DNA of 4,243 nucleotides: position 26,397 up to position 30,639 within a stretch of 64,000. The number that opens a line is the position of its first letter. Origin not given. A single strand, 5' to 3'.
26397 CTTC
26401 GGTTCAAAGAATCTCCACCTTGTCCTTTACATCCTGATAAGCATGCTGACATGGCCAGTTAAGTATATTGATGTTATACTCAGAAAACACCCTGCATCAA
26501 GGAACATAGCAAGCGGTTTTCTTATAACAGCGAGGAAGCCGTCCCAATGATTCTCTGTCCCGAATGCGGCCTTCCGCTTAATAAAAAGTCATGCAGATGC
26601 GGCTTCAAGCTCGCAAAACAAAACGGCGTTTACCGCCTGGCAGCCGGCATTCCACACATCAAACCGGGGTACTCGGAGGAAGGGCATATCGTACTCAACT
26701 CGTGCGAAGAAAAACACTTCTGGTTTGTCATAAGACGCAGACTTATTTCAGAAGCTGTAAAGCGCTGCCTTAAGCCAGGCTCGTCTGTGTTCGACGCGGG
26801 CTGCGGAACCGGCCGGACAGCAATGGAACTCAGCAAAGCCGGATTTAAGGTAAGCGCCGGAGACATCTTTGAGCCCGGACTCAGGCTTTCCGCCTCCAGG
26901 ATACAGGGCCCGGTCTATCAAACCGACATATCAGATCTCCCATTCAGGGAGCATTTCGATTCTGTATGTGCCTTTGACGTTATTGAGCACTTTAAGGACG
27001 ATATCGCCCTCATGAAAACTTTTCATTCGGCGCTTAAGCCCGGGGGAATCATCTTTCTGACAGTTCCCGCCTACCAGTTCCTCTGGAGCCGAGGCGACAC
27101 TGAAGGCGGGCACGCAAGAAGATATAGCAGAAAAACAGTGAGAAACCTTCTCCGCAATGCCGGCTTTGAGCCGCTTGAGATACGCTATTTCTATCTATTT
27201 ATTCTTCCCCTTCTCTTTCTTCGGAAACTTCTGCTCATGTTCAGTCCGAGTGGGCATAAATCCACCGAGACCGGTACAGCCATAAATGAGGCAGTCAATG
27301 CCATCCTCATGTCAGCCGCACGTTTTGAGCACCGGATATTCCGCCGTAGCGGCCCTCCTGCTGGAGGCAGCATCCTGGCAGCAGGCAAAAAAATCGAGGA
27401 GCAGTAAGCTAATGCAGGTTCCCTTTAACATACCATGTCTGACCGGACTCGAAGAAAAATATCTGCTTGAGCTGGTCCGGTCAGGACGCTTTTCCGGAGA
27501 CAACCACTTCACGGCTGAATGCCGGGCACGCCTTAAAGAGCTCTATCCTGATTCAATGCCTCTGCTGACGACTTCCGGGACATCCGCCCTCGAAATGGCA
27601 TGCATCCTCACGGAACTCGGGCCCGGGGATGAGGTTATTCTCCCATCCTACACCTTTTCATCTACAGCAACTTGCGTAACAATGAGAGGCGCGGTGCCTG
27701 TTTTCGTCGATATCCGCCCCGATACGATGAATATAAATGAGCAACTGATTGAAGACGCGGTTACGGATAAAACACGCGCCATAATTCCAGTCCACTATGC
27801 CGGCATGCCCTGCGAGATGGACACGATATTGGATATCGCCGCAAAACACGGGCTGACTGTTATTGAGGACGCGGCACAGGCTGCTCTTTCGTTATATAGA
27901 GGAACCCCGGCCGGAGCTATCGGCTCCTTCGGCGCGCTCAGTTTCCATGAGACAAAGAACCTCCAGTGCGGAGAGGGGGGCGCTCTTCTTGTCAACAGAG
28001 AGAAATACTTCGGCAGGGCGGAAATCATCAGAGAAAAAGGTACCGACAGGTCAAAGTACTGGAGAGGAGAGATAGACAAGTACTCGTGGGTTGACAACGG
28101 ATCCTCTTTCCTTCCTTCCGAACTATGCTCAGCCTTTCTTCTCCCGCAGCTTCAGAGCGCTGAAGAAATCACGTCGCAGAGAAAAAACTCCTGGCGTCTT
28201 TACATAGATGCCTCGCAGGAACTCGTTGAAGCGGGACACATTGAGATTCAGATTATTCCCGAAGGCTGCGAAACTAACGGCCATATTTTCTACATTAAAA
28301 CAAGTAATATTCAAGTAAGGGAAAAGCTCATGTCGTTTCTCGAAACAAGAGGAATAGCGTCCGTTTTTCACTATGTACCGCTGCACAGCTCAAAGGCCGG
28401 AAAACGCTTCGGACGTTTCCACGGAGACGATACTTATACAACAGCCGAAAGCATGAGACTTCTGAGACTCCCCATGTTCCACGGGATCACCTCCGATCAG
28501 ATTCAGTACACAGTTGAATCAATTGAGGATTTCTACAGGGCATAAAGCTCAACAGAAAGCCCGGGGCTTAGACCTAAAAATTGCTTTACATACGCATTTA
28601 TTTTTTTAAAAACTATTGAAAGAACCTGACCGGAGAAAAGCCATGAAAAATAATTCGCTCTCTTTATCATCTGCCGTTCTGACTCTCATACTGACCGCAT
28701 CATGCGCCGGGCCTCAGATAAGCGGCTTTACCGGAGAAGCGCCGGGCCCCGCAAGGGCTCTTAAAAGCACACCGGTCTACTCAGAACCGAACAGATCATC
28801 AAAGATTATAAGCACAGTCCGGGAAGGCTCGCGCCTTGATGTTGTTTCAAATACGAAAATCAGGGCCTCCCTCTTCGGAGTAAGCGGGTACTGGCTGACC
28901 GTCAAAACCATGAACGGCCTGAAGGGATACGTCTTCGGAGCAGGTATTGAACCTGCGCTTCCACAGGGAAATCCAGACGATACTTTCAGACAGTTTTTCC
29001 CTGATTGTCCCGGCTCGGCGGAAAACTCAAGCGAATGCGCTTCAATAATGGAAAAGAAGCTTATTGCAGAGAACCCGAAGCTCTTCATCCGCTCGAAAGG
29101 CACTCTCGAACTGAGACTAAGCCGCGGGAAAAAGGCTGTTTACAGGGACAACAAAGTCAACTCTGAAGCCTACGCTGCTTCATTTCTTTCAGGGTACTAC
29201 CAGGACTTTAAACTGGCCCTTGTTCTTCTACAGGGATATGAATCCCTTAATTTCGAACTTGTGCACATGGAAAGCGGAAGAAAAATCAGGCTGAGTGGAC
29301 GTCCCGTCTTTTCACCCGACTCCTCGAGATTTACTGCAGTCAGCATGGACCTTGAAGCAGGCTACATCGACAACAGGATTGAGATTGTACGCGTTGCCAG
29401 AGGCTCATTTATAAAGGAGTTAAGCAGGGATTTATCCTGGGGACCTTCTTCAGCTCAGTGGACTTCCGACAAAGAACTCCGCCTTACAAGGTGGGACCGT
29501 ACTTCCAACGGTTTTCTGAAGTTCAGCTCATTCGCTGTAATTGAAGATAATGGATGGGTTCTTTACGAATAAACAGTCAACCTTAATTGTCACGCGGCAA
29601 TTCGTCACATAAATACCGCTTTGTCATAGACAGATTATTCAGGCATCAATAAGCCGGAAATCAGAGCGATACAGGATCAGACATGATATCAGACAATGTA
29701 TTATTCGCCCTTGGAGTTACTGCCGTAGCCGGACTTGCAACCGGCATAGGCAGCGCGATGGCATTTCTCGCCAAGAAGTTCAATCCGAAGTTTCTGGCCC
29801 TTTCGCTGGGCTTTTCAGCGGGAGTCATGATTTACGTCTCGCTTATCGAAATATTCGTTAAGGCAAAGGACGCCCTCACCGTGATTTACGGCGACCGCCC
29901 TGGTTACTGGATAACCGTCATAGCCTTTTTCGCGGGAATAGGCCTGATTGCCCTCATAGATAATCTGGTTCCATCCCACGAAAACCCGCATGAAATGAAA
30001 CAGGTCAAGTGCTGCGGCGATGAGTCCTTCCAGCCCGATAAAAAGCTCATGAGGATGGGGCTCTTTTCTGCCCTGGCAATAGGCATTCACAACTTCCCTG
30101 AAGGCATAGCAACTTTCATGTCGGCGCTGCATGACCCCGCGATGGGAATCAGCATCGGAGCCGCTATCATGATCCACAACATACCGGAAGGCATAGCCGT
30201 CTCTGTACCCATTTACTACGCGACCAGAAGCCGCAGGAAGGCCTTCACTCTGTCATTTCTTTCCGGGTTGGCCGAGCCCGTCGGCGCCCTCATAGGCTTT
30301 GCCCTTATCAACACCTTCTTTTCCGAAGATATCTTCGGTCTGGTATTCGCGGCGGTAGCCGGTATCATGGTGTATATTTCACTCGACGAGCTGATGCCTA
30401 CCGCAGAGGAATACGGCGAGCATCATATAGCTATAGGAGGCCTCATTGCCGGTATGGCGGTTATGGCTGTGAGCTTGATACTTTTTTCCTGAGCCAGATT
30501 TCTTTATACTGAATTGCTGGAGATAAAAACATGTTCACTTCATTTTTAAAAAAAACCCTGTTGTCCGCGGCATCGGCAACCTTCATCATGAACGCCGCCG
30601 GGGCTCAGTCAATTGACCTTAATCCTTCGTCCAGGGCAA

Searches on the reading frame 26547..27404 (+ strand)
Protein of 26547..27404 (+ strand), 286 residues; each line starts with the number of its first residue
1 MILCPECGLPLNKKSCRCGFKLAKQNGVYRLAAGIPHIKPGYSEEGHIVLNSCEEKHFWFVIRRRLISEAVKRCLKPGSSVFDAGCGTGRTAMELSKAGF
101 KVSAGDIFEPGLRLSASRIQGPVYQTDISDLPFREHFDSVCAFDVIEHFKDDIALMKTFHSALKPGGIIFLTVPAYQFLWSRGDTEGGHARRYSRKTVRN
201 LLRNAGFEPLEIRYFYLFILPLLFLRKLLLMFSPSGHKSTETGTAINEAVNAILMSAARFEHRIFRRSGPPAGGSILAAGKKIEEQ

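Call 21: search_protein_families(library=pfam, proteins=[window:26547-27404:+], max_evalue=0.001)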
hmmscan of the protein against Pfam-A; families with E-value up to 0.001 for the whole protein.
window:26547-27404:+ (286 aa): 7 families
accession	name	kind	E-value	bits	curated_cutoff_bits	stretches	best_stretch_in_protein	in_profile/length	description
PF13489.12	Methyltransf_23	-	7.8e-23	81.4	27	1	63-211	5-163/164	Methyltransferase domain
PF08241.18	Methyltransf_11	-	1.2e-16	61.6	21.2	1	83-170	2-94/95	Methyltransferase domain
PF13649.12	Methyltransf_25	-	1.8e-13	51.4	27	1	81-167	1-97/97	Methyltransferase domain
PF08242.18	Methyltransf_12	-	1e-11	45.8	30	1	83-169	2-98/98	Methyltransferase domain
PF13847.12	Methyltransf_31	-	7.5e-09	35.9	27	1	76-174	2-112/145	Methyltransferase domain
PF02353.26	CMAS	-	0.00046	20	27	0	72-171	57-164/273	Mycolic acid cyclopropane synthetase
PF01209.24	Ubie_methyltran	-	0.00054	19.8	20.1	0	73-170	43-150/233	ubiE/COQ5 methyltransferase family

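Call 49: search_protein_families(library=ncbifam, proteins=[window:26547-27404:+], max_evalue=0.001)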
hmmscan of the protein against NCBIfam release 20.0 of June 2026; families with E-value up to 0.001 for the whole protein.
window:26547-27404:+ (286 aa): 15 families
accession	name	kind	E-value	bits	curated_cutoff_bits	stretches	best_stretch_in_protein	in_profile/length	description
NF045667.1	MTase_DVU1556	equivalog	2e-11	43.8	155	1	67-210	11-163/213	DVU_1556 family methyltransferase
TIGR02021.1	BchM-ChlM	equivalog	1e-10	41.4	158.9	1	71-176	49-159/218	magnesium protoporphyrin IX methyltransferase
TIGR01983.1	UbiG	equivalog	8.7e-10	38.3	102.95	1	77-172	49-152/228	bifunctional 2-polyprenyl-6-hydroxyphenol methylase/3-demethylubiquinol 3-O-methyltransferase UbiG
TIGR02072.1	BioC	equivalog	1.1e-08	35.1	184.95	1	78-175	35-136/244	malonyl-ACP O-methyltransferase BioC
NF043040.1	corrin_prot_MT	hypoth_equivalog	1.3e-06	28.1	180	1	68-169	32-145/216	corrinoid protein-associated methyltransferase CpaM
NF001241.0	PRK00216.1-2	equivalog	4.6e-06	26.4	327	1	64-170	40-146/231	demethylmenaquinone methyltransferase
NF041255.1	mycofact_MftM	equivalog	5.9e-06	25.8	200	1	75-154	137-222/289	mycofactocin oligosaccharide methyltransferase MftM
TIGR04345.1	ovoA_Cterm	equivalog_domain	1.2e-05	25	170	0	78-107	42-71/242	putative 4-mercaptohistidine N1-methyltransferase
NF007610.0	PRK10258.1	equivalog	0.00017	21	342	1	79-172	44-139/251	malonyl-ACP O-methyltransferase BioC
TIGR01934.1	MenG_MenH_UbiE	subfamily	0.00018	20.9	158.35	1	63-170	28-140/223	ubiquinone/menaquinone biosynthesis methyltransferase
NF041820.1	daptide_MTase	equivalog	0.0002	20.9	175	1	68-141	30-109/243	daptide-type RiPP biosynthesis methyltransferase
NF008992.0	PRK12335.1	equivalog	0.00022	20.5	303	1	69-146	116-196/289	SAM-dependent methyltransferase TehB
NF008264.0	PRK11036.1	equivalog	0.00032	20.2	366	0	79-171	46-147/261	tRNA uridine 5-oxyacetic acid(34) methyltransferase CmoM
NF008405.0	PRK11207.1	equivalog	0.00081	18.9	218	0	69-107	24-60/198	tellurite resistance methyltransferase TehB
NF008686.0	PRK11705.1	equivalog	0.00087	18.4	400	0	72-171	162-265/383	cyclopropane fatty acyl phospholipid synthase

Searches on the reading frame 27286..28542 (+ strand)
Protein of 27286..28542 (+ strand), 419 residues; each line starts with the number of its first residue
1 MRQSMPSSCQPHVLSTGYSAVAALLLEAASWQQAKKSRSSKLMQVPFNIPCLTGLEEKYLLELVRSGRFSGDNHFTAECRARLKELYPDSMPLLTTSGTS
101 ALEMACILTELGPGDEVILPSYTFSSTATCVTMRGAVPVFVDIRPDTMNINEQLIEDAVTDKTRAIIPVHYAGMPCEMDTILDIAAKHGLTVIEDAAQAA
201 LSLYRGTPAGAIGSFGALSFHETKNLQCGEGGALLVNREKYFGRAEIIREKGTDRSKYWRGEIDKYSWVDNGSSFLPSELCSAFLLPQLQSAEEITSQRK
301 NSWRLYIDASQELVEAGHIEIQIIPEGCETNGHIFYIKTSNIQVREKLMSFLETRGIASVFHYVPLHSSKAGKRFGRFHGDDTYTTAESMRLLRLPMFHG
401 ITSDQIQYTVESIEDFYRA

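Call 21: search_protein_families(library=pfam, proteins=[window:27286-28542:+], max_evalue=0.001)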
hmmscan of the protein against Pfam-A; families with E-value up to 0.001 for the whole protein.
window:27286-28542:+ (419 aa): 3 families
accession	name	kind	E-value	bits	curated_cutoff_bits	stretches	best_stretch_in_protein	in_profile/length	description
PF01041.23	DegT_DnrJ_EryC1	-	3.3e-77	260.6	19.8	1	55-413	6-359/360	DegT/DnrJ/EryC1/StrS aminotransferase family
PF00155.27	Aminotran_1_2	-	3.3e-07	30.3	19.7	1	68-167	36-151/361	Aminotransferase class I and II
PF01276.26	OKR_DC_1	-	0.00077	18.8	27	0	94-156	86-148/417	Orn/Lys/Arg decarboxylase, major domain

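Call 49: search_protein_families(library=ncbifam, proteins=[window:27412-28542:+], max_evalue=0.001)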
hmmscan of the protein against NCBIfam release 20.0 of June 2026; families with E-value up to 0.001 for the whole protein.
window:27412-28542:+ (377 aa): 25 families
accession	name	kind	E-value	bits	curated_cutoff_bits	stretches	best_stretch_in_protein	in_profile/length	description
NF008687.0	PRK11706.1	equivalog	3.6e-158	526.2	375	1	3-375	2-374/375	dTDP-4-amino-4,6-dideoxygalactose transaminase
TIGR02379.1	ECA_wecE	subfamily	5.4e-152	505.9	434.85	1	3-375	2-375/376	dTDP-4-amino-4,6-dideoxy-D-glucose transaminase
TIGR03588.1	PseC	equivalog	2.4e-52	178.1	423.5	1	50-373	48-378/380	UDP-4-amino-4,6-dideoxy-N-acetyl-beta-L-altrosamine transaminase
NF008658.2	PRK11658.1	equivalog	2.1e-51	174.8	631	1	5-374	7-376/379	UDP-4-amino-4-deoxy-L-arabinose aminotransferase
TIGR04181.1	NHT_00031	hypoth_equivalog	2.3e-45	155.1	420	1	3-335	1-340/359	LegC family aminotransferase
NF011936.0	PRK15407.1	equivalog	5.7e-37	127.4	423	1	49-375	82-436/440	lipopolysaccharide biosynthesis protein RfbH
TIGR04427.1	PLP_DesI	equivalog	6e-33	114.5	650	1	39-364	59-372/390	dTDP-4-dehydro-6-deoxyglucose aminotransferase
NF005817.0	PRK07683.1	equivalog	8.2e-12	44.5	575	1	47-134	89-178/387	aminotransferase A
NF006488.0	PRK08912.1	equivalog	9.6e-11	41.2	498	1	50-125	89-164/387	aminotransferase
NF005816.0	PRK07682.1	equivalog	4.3e-10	38.8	620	1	40-160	82-209/390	aminotransferase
NF041364.1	GntC_guanitoxin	equivalog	1.3e-09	37.5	415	1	43-155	57-175/356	guanitoxin biosynthesis PLP-dependent (S)-gamma-hydroxy-L-arginine cyclodehydratase GntC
NF004770.0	PRK06108.1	subfamily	2e-08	33.4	422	1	51-160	100-216/396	pyridoxal phosphate-dependent aminotransferase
NF005855.0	PRK07777.1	equivalog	2.7e-08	33.5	553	1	44-155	86-204/391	pyridoxal phosphate-dependent aminotransferase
NF004621.0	PRK05957.1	equivalog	6.2e-08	31.8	498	1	51-127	92-167/389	pyridoxal phosphate-dependent aminotransferase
NF009079.0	PRK12414.1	subfamily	1.9e-07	30.4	481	1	58-125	100-167/384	methionine aminotransferase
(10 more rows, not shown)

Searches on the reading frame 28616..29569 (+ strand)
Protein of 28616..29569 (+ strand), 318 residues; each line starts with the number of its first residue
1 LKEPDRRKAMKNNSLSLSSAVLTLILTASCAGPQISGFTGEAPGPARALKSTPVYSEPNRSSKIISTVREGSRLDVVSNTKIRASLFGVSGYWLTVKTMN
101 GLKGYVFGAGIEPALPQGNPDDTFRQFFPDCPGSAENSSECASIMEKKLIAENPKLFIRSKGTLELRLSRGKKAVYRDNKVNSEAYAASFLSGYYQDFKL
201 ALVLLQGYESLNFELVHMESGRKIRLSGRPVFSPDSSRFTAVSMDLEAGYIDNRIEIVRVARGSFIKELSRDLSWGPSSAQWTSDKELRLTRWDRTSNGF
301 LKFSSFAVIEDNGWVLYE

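Call 21: search_protein_families(library=pfam, proteins=[window:28616-29569:+], max_evalue=0.001)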
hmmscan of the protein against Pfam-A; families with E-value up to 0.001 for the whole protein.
window:28616-29569:+ (318 aa): 1 family
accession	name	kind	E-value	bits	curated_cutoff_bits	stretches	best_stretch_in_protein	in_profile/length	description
PF08239.17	SH3_3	-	6.8e-06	26.6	27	1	52-111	3-53/54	Bacterial SH3 domain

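Call 57: search_protein_families(library=pfam, proteins=[window:28616-29569:+], max_evalue=0.001)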
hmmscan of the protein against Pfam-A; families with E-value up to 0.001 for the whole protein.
window:28616-29569:+ (318 aa): 1 family
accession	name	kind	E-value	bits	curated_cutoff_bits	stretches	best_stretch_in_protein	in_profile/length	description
PF08239.17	SH3_3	-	6.8e-06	26.6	27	1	52-111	3-53/54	Bacterial SH3 domain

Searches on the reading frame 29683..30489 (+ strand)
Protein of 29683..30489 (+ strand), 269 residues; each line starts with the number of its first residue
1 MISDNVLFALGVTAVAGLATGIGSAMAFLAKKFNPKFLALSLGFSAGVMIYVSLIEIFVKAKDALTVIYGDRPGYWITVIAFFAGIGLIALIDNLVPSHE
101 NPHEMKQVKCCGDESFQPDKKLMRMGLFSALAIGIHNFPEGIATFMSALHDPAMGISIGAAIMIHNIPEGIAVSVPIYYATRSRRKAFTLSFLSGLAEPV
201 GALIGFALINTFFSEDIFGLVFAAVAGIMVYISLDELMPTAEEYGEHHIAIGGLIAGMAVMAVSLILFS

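Call 21: search_protein_families(library=pfam, proteins=[window:29683-30489:+], max_evalue=0.001)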
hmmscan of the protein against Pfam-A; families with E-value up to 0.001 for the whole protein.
window:29683-30489:+ (269 aa): 1 family
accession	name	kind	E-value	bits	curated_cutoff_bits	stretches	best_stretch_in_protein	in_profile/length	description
PF02535.28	Zip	-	6.1e-34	118.1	35.1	2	99-263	152-321/323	ZIP Zinc transporter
